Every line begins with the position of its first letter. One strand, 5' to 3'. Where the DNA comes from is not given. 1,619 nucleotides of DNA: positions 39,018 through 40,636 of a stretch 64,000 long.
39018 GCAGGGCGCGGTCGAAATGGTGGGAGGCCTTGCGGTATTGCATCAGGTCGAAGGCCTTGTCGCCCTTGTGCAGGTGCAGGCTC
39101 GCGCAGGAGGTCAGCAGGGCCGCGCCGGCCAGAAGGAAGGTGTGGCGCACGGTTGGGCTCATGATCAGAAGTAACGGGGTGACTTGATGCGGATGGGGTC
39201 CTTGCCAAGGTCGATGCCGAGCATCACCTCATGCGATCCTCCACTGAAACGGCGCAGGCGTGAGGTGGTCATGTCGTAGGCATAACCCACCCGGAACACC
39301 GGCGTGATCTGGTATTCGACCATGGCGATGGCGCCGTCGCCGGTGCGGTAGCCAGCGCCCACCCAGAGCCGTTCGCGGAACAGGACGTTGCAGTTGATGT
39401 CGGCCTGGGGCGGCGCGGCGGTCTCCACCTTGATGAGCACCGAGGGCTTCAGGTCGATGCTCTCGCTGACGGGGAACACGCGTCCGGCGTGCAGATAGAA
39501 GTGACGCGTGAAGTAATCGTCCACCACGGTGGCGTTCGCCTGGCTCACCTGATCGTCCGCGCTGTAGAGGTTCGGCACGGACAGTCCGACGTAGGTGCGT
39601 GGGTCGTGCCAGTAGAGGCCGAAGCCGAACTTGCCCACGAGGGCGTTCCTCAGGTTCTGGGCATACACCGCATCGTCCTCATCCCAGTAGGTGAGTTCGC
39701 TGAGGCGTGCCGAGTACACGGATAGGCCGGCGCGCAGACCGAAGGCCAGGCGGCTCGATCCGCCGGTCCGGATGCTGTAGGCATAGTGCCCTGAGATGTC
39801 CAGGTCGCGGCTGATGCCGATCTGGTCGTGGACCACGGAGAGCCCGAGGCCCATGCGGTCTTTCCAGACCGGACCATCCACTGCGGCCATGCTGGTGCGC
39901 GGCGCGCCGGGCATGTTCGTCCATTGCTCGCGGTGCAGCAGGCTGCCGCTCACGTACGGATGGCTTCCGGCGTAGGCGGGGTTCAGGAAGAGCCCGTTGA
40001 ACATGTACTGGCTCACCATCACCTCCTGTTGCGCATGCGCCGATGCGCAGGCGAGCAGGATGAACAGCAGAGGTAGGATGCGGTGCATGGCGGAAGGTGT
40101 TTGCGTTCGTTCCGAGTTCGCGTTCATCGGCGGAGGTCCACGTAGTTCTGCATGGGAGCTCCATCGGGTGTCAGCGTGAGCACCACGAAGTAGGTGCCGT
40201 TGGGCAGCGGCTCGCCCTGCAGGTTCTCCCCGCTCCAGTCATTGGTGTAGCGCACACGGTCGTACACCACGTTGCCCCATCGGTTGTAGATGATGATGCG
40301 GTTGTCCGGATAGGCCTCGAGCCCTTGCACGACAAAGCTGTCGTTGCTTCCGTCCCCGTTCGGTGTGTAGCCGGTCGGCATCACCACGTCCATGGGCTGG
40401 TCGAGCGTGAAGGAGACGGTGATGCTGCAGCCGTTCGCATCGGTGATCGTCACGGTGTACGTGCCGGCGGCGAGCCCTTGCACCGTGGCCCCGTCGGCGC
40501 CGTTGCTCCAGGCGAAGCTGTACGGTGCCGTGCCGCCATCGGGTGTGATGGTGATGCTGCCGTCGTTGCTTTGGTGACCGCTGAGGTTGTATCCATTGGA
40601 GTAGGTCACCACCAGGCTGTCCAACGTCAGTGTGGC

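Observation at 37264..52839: SprB-like gliding-adhesin locus: small coupled secreted protein, 12.3-kb type-B-CTD adhesin, PorP/SprF and a PorE-like OmpA lipoprotein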

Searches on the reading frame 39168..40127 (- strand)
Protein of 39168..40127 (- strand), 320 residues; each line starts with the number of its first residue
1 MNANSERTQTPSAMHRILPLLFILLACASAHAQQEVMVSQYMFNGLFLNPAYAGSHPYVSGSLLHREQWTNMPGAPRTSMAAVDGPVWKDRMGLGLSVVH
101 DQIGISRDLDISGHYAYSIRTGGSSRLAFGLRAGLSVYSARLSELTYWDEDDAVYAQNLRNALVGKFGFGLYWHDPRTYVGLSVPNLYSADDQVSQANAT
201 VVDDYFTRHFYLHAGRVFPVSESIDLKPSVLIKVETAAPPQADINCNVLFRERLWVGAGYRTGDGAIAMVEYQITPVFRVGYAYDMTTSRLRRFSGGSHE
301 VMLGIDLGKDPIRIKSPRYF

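Call 6: search_protein_families(library=pfam, proteins=[window:39168-40127:-], max_evalue=0.01)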
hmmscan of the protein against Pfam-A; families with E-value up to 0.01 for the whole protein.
window:39168-40127:- (320 aa): 1 family
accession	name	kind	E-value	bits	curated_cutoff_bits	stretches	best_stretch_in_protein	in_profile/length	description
PF11751.14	PorP_SprF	-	2.3e-72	244.2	22.3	1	31-304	2-272/273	Type IX secretion system membrane protein PorP/SprF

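Call 7: search_protein_families(library=ncbifam, proteins=[window:39168-40127:-], max_evalue=0.01)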
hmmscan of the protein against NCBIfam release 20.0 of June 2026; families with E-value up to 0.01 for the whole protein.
window:39168-40127:- (320 aa): 1 family
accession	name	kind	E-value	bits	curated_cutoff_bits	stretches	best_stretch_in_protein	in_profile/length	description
TIGR03519.1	T9SS_PorP_fam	subfamily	3.3e-79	266.4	90.55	1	15-306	2-291/292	PorP/SprF family type IX secretion system membrane protein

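Call 30: search_solved_structures(query=window:39168-40127:-, max_evalue=0.01, show_alignments=2)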
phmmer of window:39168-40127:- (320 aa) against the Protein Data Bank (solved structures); distinct sequences matched with E-value up to 0.01: 0.

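Call 81: find_homologous_proteins(query=window:39168-40127:-, max_evalue=1e-10)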
Query window:39168-40127:- (320 aa): 7193 proteins with E <= 1e-10 among 8000 candidates; the best 120 are listed.
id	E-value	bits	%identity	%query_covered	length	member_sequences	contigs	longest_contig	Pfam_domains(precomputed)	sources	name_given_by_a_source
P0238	4.4e-216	734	100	100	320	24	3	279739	PF11751.15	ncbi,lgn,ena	-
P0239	8.6e-195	664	91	100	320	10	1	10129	PF11751.15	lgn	-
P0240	1.2e-159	548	76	95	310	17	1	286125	PF11751.15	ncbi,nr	ncbi:MAG: type IX secretion system membrane protein PorP/SprF [Flavobacteriales bacterium]|nr:type I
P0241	9.2e-149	513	70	97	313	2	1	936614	PF11751.15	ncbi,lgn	-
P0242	1.9e-148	512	68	99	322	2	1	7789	PF11751.15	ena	-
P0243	2.3e-148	511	68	98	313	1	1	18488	PF11751.15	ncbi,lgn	-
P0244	7.8e-148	510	69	95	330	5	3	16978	PF11751.15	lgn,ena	-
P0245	1.2e-146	506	67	96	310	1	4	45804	PF11751.15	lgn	-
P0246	1.7e-145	502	69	93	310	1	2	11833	PF11751.15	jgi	jgi:type IX secretion system PorP/SprF family membrane protein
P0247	5.8e-144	497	67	95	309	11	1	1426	PF11751.15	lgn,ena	-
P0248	1.8e-143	495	69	93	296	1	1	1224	PF11751.15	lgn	-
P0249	3.2e-143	494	66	96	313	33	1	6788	PF11751.15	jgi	jgi:type IX secretion system PorP/SprF family membrane protein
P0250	5.1e-143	494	65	96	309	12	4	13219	PF11751.15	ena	-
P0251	4.0e-142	491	67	96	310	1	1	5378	PF11751.15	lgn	-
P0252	7.6e-142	490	67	96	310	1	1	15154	PF11751.15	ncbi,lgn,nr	ncbi:MAG: type IX secretion system membrane protein PorP/SprF [Flavobacteriales bacterium]|nr:type I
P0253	7.9e-142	490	66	94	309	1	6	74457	PF11751.15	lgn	-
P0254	1.1e-141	489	63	99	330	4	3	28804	PF11751.15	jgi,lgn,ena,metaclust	metaclust:\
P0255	1.3e-141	489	67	96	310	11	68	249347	PF11751.15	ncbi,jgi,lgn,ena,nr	ncbi:MAG: type IX secretion system membrane protein PorP/SprF [Flavobacteriales bacterium]|nr:MAG: t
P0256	1.6e-141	489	64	99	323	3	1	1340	PF11751.15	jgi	jgi:type IX secretion system PorP/SprF family membrane protein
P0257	1.9e-141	489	64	96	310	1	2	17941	PF11751.15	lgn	-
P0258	5.0e-141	487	63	99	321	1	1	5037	PF11751.15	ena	-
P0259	5.8e-141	487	66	94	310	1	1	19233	PF11751.15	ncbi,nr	ncbi:MAG: type IX secretion system membrane protein PorP/SprF [Flavobacteriales bacterium]|nr:type I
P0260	7.0e-141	487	67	92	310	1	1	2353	PF11751.15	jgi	jgi:type IX secretion system PorP/SprF family membrane protein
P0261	7.5e-141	487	67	90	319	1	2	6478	PF11751.15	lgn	-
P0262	1.3e-140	486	66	90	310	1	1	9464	PF11751.15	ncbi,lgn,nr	ncbi:MAG: type IX secretion system membrane protein PorP/SprF [Bacteroidetes bacterium]|nr:type IX s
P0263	1.5e-140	486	67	96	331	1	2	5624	PF11751.15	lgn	-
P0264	2.1e-140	485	66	94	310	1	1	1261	PF11751.15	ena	-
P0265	2.3e-140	485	66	94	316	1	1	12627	PF11751.15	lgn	-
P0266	2.4e-140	485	64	96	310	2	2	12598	PF11751.15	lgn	-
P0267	3.6e-140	484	68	93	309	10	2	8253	PF11751.15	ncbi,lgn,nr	ncbi:MAG: type IX secretion system membrane protein PorP/SprF [Flavobacteriales bacterium]|nr:type I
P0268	4.2e-140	484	69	93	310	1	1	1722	PF11751.15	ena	-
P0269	4.4e-140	484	69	93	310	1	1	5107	PF11751.15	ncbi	-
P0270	4.4e-140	484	64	94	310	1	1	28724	PF11751.15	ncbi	-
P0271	5.8e-140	484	66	96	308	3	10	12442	PF11751.15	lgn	-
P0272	6.7e-140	483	65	95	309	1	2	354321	PF11751.15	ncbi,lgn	-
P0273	1.0e-139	483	66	92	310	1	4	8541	PF11751.15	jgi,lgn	jgi:type IX secretion system PorP/SprF family membrane protein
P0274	1.2e-139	483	65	96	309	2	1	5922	PF11751.15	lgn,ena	-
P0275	1.6e-139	482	63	95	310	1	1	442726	PF11751.15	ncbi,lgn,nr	ncbi:MAG: type IX secretion system membrane protein PorP/SprF [Flavobacteriales bacterium]|nr:type I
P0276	1.7e-139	482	65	95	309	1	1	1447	PF11751.15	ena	-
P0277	2.2e-139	482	64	98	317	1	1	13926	PF11751.15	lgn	-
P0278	2.3e-139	482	65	96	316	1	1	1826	PF11751.15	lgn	-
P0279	2.7e-139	482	66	95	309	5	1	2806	PF11751.15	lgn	-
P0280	2.9e-139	481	65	94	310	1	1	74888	PF11751.15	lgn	-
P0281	3.1e-139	481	64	96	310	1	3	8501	PF11751.15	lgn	-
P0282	3.2e-139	481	65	97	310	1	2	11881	PF11751.15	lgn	-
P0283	3.3e-139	481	69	90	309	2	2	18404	PF11751.15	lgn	-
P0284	4.2e-139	481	63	95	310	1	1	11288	PF11751.15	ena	-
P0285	4.6e-139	481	63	95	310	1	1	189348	PF11751.15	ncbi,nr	ncbi:MAG: type IX secretion system membrane protein PorP/SprF [Flavobacteriales bacterium]|nr:type I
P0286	5.8e-139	480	65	96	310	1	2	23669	PF11751.15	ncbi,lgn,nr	ncbi:MAG: type IX secretion system membrane protein PorP/SprF [Flavobacteriales bacterium]|nr:type I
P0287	6.3e-139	480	63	100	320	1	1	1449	PF11751.15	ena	-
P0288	6.4e-139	480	65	97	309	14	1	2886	PF11751.15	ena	-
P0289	6.4e-139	480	64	99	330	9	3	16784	PF11751.15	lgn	-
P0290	6.9e-139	480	64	96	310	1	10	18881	PF11751.15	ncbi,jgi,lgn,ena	-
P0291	9.2e-139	480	68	93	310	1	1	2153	PF11751.15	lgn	-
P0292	1.0e-138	480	67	93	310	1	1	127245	PF11751.15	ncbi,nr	ncbi:MAG: type IX secretion system membrane protein PorP/SprF [Flavobacteriales bacterium]|nr:type I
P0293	1.2e-138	479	65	95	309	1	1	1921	PF11751.15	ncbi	-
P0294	1.2e-138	479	66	92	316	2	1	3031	PF11751.15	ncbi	-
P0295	1.5e-138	479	65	91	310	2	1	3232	PF11751.15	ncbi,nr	ncbi:MAG TPA: type IX secretion system membrane protein PorP/SprF [Flavobacteriales bacterium]|nr:ty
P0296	1.8e-138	479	67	94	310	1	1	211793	PF11751.15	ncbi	ncbi:MAG: type IX secretion system membrane protein PorP/SprF [Flavobacteriales bacterium]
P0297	2.5e-138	478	67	93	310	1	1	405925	PF11751.15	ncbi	-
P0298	3.1e-138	478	65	96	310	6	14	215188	PF11751.15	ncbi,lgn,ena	-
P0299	3.4e-138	478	67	91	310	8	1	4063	PF11751.15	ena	-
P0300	3.9e-138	478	67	93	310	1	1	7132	PF11751.15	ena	-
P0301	4.1e-138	478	63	97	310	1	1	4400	PF11751.15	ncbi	ncbi:MAG: type IX secretion system membrane protein PorP/SprF [Flavobacteriales bacterium]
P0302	5.1e-138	477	65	95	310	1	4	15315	PF11751.15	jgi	jgi:type IX secretion system PorP/SprF family membrane protein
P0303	6.1e-138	477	64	95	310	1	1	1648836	PF11751.15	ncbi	ncbi:MAG: type IX secretion system membrane protein PorP/SprF [Flavobacteriales bacterium]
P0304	7.0e-138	477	65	95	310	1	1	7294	PF11751.15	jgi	jgi:type IX secretion system PorP/SprF family membrane protein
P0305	8.7e-138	477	66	94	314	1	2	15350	PF11751.15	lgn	-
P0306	9.3e-138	476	67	93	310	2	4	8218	PF11751.15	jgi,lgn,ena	-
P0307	1.1e-137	476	63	96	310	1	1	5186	PF11751.15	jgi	jgi:type IX secretion system PorP/SprF family membrane protein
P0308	1.5e-137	476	67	93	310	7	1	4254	PF11751.15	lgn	-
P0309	1.5e-137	476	63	96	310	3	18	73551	PF11751.15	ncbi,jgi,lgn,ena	-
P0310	1.5e-137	476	63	96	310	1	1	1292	PF11751.15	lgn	-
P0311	1.6e-137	476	63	96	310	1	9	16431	PF11751.15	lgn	-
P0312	1.6e-137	476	63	96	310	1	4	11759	PF11751.15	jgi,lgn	jgi:type IX secretion system PorP/SprF family membrane protein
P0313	2.1e-137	475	63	97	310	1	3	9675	PF11751.15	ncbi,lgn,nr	ncbi:MAG: type IX secretion system membrane protein PorP/SprF [Flavobacteriales bacterium]|nr:type I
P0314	2.1e-137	475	64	98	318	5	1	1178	PF11751.15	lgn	-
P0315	2.1e-137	475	65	95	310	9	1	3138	PF11751.15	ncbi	-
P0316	2.4e-137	475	64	95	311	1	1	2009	PF11751.15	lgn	-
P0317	2.9e-137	475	63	99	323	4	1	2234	PF11751.15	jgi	-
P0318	2.9e-137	475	63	97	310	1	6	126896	PF11751.15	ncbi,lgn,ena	-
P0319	3.8e-137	474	67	93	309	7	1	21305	PF11751.15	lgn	-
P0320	3.9e-137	474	63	97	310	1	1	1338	PF11751.15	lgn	-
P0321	4.6e-137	474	64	95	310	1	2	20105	PF11751.15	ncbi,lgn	-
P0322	4.9e-137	474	65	95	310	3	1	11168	PF11751.15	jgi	-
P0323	5.1e-137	474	64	97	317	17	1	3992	PF11751.15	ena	-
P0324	6.3e-137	474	66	93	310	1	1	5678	PF11751.15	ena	-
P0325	6.9e-137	474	63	100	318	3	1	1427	PF11751.15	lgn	-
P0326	7.0e-137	474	66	93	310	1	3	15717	PF11751.15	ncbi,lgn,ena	-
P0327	8.3e-137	473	63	96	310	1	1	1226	PF11751.15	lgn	-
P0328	9.3e-137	473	67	93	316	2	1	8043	PF11751.15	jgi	-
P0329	1.4e-136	473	63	97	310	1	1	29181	PF11751.15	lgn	-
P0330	1.5e-136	473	63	97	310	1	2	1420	PF11751.15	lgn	-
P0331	2.2e-136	472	66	93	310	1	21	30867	PF11751.15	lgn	-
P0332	3.4e-136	471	66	95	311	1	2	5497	PF11751.15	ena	-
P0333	9.9e-136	470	66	91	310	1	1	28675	PF11751.15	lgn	-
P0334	1.0e-135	470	66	91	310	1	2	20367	PF11751.15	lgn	-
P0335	1.1e-135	470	67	90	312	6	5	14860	PF11751.15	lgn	-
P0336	1.1e-135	470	64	95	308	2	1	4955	PF11751.15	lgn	-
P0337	1.4e-135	469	63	97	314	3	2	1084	PF11751.15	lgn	-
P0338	1.4e-135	469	62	97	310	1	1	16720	PF11751.15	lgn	-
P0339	1.8e-135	469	67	90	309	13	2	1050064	PF11751.15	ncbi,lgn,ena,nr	ncbi:MAG: type IX secretion system membrane protein PorP/SprF [Flavobacteriales bacterium]|nr:type I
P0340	1.8e-135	469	65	96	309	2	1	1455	PF11751.15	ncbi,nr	ncbi:MAG TPA: type IX secretion system membrane protein PorP/SprF [Flavobacteriales bacterium]|nr:ty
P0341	2.1e-135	469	64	93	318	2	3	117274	PF11751.15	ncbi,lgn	-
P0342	2.7e-135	468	65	96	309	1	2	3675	PF11751.15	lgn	-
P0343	3.6e-135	468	67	89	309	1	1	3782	PF11751.15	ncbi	ncbi:MAG: type IX secretion system membrane protein PorP/SprF [Flavobacteriales bacterium]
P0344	4.4e-135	468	67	90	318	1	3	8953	PF11751.15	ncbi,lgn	ncbi:MAG TPA: type IX secretion system membrane protein PorP/SprF [Flavobacteriales bacterium]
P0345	4.6e-135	468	65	95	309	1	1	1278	PF11751.15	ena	-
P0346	4.8e-135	468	62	100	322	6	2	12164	PF11751.15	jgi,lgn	jgi:type IX secretion system PorP/SprF family membrane protein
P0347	5.3e-135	467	65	92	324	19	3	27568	PF11751.15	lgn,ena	-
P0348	5.7e-135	467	65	92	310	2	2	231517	PF11751.15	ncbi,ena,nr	ncbi:MAG: type IX secretion system membrane protein PorP/SprF [Flavobacteriales bacterium]|nr:type I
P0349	5.8e-135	467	63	96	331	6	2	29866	PF11751.15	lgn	-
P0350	6.3e-135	467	66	91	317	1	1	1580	PF11751.15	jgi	jgi:type IX secretion system PorP/SprF family membrane protein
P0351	6.7e-135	467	66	93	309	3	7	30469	PF11751.15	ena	-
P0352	8.3e-135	467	65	95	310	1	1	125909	PF11751.15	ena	-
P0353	9.2e-135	467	65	97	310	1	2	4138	PF11751.15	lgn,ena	-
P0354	3.0e-134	465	64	95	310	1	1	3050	PF11751.15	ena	-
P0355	3.4e-134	465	65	93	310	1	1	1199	PF11751.15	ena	-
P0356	3.6e-134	465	65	93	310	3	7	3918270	PF11751.15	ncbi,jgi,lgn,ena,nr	ncbi:MAG: type IX secretion system membrane protein PorP/SprF [Flavobacteriales bacterium]|nr:MAG: t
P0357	4.4e-134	464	66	90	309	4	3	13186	PF11751.15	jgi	jgi:type IX secretion system PorP/SprF family membrane protein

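Call 82: find_encoding_contigs(protein=P0238, flank=6000, max_places=3)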
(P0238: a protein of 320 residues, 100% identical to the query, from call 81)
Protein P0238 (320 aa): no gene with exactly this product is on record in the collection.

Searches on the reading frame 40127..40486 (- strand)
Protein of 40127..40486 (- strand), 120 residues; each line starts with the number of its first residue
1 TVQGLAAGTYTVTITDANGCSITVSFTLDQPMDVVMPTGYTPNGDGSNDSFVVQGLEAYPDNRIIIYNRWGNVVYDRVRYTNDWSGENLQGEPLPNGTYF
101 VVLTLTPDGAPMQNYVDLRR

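Call 63: search_protein_families(library=ncbifam, proteins=[window:40127-40486:-], max_evalue=1)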
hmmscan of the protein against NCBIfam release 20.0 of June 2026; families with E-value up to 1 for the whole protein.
window:40127-40486:- (120 aa): 10 families
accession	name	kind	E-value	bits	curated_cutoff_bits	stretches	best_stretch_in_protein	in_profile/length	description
TIGR04131.1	Bac_Flav_CTERM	domain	1.5e-14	53.8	35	1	36-119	3-84/85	T9SS type B sorting domain-containing protein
TIGR04183.1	Por_Secre_tail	domain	1.8e-06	27.8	23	1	42-104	3-59/72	T9SS type A sorting domain-containing protein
TIGR04203.1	RPT_S_cricet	repeat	0.0051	17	60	1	8-27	12-31/38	TIGR04203-type repeat-containing surface protein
NF009453.0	PRK12813.1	equivalog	0.0092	15.5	264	1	63-103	127-171/223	flagellar basal body rod modification protein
NF038127.1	FDP_fam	subfamily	0.013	15.9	29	1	4-44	95-125/150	DVUA0089 family protein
NF005176.1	PRK06655.1-1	equivalog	0.013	15.4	230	1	52-110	89-154/197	flagellar hook assembly protein FlgD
NF045619.1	adhes_GNV_Cterm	subfamily_domain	0.034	13.4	180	1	2-44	315-359/458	BapA/Bap/LapF family large adhesin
NF009277.0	PRK12634.1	equivalog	0.1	12.7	333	0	3-23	117-137/221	flagellar basal body rod modification protein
NF009276.0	PRK12633.1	equivalog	0.13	12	383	1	80-105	156-181/234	flagellar basal body rod modification protein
NF058595.1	invert_tail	domain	0.83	10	37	1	3-19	84-100/113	lipo-invert putative C-terminal anchoring domain-containing protein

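Call 64: search_protein_families(library=pfam, proteins=[window:40127-40486:-], max_evalue=1)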
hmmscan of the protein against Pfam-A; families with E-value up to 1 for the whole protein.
window:40127-40486:- (120 aa): 5 families
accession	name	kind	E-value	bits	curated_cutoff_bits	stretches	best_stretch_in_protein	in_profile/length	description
PF13585.12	CHU_C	-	4.9e-25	87.9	27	1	36-116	3-84/86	CHU_C Type IX secretion signal domain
PF13860.13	FlgD_ig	-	3.9e-07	30.4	27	1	55-106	18-76/79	FlgD Ig-like domain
PF18962.6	Por_Secre_tail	-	0.00043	21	27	1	61-104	21-63/75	Secretion system C-terminal sorting domain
PF05345.18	He_PIG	-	0.075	13.9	24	1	7-28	70-93/96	Putative Ig domain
PF11589.14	DUF3244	-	0.13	12.7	25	0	57-106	37-86/96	Domain of unknown function (DUF3244)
